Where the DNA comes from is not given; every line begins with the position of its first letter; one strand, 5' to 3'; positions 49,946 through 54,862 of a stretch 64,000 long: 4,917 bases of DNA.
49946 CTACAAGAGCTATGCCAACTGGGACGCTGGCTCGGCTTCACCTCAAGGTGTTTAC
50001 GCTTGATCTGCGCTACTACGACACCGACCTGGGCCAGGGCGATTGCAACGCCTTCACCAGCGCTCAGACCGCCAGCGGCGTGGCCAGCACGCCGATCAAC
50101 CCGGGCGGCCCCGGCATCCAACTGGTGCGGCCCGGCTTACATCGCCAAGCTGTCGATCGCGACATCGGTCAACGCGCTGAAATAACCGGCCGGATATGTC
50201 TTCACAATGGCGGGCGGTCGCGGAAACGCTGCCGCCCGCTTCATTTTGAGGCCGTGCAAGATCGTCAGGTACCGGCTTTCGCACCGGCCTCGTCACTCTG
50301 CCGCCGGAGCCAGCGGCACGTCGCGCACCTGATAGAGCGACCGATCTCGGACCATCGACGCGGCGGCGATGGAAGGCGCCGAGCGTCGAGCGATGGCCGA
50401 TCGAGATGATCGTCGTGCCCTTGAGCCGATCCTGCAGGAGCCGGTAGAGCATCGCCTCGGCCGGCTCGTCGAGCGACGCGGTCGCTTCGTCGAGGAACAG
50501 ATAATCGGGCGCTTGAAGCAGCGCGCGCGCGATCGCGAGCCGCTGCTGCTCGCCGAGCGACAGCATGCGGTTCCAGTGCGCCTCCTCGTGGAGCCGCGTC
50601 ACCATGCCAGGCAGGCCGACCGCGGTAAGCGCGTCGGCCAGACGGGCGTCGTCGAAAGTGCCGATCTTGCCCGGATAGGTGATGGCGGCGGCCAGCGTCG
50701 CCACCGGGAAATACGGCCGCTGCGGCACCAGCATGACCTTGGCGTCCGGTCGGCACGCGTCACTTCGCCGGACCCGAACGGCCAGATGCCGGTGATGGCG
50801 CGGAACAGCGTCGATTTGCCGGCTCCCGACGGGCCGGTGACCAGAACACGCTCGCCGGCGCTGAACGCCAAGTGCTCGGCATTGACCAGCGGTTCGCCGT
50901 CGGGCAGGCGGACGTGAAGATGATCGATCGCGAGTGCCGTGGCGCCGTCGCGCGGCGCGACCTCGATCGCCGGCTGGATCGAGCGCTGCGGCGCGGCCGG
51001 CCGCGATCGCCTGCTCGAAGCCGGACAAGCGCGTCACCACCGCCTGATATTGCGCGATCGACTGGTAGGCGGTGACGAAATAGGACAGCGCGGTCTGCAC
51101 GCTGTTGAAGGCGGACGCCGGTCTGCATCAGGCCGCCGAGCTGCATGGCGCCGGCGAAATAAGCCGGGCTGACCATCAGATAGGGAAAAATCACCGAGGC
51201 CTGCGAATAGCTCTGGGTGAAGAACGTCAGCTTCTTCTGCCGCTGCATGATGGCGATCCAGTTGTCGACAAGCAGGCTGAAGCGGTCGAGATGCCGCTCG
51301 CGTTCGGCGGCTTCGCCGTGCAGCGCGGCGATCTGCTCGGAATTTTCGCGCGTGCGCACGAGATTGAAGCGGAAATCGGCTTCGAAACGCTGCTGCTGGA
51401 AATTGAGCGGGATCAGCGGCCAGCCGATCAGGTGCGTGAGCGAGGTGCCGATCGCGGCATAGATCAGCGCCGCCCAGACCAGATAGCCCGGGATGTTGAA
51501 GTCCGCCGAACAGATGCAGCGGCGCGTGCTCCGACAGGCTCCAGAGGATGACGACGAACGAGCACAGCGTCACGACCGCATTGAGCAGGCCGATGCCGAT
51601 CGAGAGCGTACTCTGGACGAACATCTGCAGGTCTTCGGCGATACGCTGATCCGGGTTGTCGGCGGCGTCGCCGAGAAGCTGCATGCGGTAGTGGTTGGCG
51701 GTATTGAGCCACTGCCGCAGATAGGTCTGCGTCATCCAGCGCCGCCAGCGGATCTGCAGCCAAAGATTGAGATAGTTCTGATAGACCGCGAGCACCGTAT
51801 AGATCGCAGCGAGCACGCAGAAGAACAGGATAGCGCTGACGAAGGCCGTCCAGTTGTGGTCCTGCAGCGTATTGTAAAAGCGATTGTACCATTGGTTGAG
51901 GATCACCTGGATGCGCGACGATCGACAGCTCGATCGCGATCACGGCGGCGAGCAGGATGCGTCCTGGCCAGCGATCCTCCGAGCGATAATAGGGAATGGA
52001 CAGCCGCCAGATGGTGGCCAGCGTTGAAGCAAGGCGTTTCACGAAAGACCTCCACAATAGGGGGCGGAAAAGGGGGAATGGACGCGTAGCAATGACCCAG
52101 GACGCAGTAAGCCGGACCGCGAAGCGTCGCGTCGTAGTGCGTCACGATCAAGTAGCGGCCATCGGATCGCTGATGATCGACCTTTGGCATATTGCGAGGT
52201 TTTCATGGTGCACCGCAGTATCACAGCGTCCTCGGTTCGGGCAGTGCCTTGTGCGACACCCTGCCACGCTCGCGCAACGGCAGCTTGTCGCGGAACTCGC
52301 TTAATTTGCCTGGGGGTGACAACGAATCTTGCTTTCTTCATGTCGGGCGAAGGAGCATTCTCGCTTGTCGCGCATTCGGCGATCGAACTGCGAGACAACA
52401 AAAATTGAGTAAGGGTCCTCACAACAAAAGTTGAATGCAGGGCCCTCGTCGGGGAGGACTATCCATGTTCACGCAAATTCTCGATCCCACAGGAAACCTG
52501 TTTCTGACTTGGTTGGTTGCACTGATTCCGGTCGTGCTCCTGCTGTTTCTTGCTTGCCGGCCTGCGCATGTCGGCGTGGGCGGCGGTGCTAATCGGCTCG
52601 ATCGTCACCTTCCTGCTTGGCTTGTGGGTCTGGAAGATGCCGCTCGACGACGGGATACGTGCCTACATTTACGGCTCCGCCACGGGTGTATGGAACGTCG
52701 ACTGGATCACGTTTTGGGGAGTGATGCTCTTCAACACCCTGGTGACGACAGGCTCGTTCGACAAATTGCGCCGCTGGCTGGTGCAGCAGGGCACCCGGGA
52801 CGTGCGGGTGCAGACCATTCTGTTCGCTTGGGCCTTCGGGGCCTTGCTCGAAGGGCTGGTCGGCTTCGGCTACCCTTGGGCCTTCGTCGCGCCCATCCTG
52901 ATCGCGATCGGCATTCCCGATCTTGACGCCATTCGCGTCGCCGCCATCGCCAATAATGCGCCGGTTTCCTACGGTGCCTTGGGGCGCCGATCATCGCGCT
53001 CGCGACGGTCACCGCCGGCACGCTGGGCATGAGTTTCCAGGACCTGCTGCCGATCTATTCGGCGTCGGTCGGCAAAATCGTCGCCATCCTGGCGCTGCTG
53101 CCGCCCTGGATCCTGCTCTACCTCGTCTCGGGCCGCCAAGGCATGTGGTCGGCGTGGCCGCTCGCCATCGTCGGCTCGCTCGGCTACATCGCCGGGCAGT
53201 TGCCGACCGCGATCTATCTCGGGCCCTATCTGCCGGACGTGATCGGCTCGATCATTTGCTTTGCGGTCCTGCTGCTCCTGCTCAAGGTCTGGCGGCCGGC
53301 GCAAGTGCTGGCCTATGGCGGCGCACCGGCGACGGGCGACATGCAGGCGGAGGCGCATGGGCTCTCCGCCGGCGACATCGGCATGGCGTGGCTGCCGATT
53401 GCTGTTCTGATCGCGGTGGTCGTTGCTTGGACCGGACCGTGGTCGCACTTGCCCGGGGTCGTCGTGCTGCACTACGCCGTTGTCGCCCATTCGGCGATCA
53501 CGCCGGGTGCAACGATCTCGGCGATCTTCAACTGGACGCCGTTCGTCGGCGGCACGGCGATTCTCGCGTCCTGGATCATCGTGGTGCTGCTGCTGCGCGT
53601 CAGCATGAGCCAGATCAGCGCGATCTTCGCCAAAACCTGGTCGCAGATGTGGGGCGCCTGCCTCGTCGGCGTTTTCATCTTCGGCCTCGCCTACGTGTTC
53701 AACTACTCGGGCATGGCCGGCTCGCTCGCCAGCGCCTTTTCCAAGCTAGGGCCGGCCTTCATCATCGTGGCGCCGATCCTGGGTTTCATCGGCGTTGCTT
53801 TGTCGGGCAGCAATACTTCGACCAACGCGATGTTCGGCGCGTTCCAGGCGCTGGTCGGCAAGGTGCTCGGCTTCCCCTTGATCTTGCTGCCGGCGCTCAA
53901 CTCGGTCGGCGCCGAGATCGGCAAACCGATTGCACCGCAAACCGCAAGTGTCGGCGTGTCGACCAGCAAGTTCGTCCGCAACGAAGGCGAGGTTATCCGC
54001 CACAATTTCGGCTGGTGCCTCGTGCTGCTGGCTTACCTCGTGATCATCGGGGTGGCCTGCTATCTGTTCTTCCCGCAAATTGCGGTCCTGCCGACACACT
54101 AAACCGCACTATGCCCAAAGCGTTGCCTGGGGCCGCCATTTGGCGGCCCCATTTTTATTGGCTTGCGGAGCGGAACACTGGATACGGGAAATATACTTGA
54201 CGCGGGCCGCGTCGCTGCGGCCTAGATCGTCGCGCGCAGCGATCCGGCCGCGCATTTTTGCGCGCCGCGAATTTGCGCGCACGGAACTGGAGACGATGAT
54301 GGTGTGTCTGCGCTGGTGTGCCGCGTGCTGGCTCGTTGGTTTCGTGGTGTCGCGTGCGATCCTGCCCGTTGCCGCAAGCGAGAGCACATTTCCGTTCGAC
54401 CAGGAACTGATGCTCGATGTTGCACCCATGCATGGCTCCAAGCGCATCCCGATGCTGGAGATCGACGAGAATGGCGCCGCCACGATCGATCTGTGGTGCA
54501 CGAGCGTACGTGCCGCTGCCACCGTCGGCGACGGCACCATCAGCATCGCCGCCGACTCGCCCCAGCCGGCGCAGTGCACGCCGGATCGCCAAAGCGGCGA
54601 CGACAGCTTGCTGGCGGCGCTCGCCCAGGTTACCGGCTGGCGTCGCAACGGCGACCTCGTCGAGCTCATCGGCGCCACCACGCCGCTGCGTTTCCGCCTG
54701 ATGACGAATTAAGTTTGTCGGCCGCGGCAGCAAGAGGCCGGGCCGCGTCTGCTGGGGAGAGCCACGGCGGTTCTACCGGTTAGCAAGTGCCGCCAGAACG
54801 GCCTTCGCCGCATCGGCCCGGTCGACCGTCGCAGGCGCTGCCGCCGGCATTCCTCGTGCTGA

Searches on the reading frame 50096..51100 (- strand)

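Call 19: search_protein_families(library=pfam, proteins=[window:50096-51100:-], max_evalue=0.001)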
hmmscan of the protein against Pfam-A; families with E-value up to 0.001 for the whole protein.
window:50096-51100:- (334 aa): 1 family
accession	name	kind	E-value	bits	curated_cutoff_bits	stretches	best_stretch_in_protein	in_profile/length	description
PF00005.33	ABC_tran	-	3.8e-10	40.9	25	1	116-208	55-137/137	ABC transporter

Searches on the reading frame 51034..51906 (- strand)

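Call 19: search_protein_families(library=pfam, proteins=[window:51034-51906:-], max_evalue=0.001)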
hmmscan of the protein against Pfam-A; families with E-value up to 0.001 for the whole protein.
window:51034-51906:- (290 aa): 2 families
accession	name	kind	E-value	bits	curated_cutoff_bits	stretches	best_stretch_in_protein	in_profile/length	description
PF06472.20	ABC_membrane_2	-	1.9e-31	109.9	24.4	1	3-128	34-159/269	ABC transporter transmembrane region 2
PF05992.17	SbmA_BacA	-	9.7e-17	61.8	24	1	3-138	29-162/315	SbmA/BacA-like family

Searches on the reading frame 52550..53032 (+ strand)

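Call 19: search_protein_families(library=pfam, proteins=[window:52550-53032:+], max_evalue=0.001)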
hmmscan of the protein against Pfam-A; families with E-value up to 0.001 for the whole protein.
window:52550-53032:+ (160 aa): 1 family
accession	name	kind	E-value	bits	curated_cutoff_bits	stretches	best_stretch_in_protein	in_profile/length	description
PF02652.20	Lactate_perm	-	9.7e-34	117.5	27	1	2-145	17-159/522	L-lactate permease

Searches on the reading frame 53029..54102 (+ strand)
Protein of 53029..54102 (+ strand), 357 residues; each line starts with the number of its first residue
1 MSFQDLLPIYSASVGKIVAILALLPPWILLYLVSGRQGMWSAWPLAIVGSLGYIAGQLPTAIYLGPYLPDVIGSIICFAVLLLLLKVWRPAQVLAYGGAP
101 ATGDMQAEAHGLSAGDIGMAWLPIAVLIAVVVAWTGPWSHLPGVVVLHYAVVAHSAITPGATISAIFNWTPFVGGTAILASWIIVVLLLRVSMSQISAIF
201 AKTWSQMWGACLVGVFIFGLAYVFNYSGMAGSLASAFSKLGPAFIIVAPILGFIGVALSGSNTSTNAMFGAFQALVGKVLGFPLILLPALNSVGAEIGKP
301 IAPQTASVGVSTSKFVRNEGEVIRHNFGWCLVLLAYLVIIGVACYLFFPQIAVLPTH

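Call 19: search_protein_families(library=pfam, proteins=[window:53029-54102:+], max_evalue=0.001)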
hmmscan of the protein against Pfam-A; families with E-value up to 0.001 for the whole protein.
window:53029-54102:+ (357 aa): 1 family
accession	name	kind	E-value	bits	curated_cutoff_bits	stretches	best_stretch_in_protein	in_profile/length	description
PF02652.20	Lactate_perm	-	1.1e-51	176.7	27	1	11-346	177-521/522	L-lactate permease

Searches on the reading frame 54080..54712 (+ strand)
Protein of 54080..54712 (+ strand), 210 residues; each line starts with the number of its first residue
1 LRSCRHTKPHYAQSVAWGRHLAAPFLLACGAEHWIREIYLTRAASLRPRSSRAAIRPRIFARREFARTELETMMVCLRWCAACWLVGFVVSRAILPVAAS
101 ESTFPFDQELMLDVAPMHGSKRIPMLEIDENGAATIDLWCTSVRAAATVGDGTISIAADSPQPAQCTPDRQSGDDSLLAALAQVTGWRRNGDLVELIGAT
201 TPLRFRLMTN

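Call 19: search_protein_families(library=pfam, proteins=[window:54080-54712:+], max_evalue=0.001)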
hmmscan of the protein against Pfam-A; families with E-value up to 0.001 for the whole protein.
window:54080-54712:+ (210 aa): 1 family
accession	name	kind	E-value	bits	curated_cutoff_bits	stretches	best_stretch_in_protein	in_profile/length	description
PF03724.22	META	-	4.4e-05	23.9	24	1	122-199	24-100/109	META domain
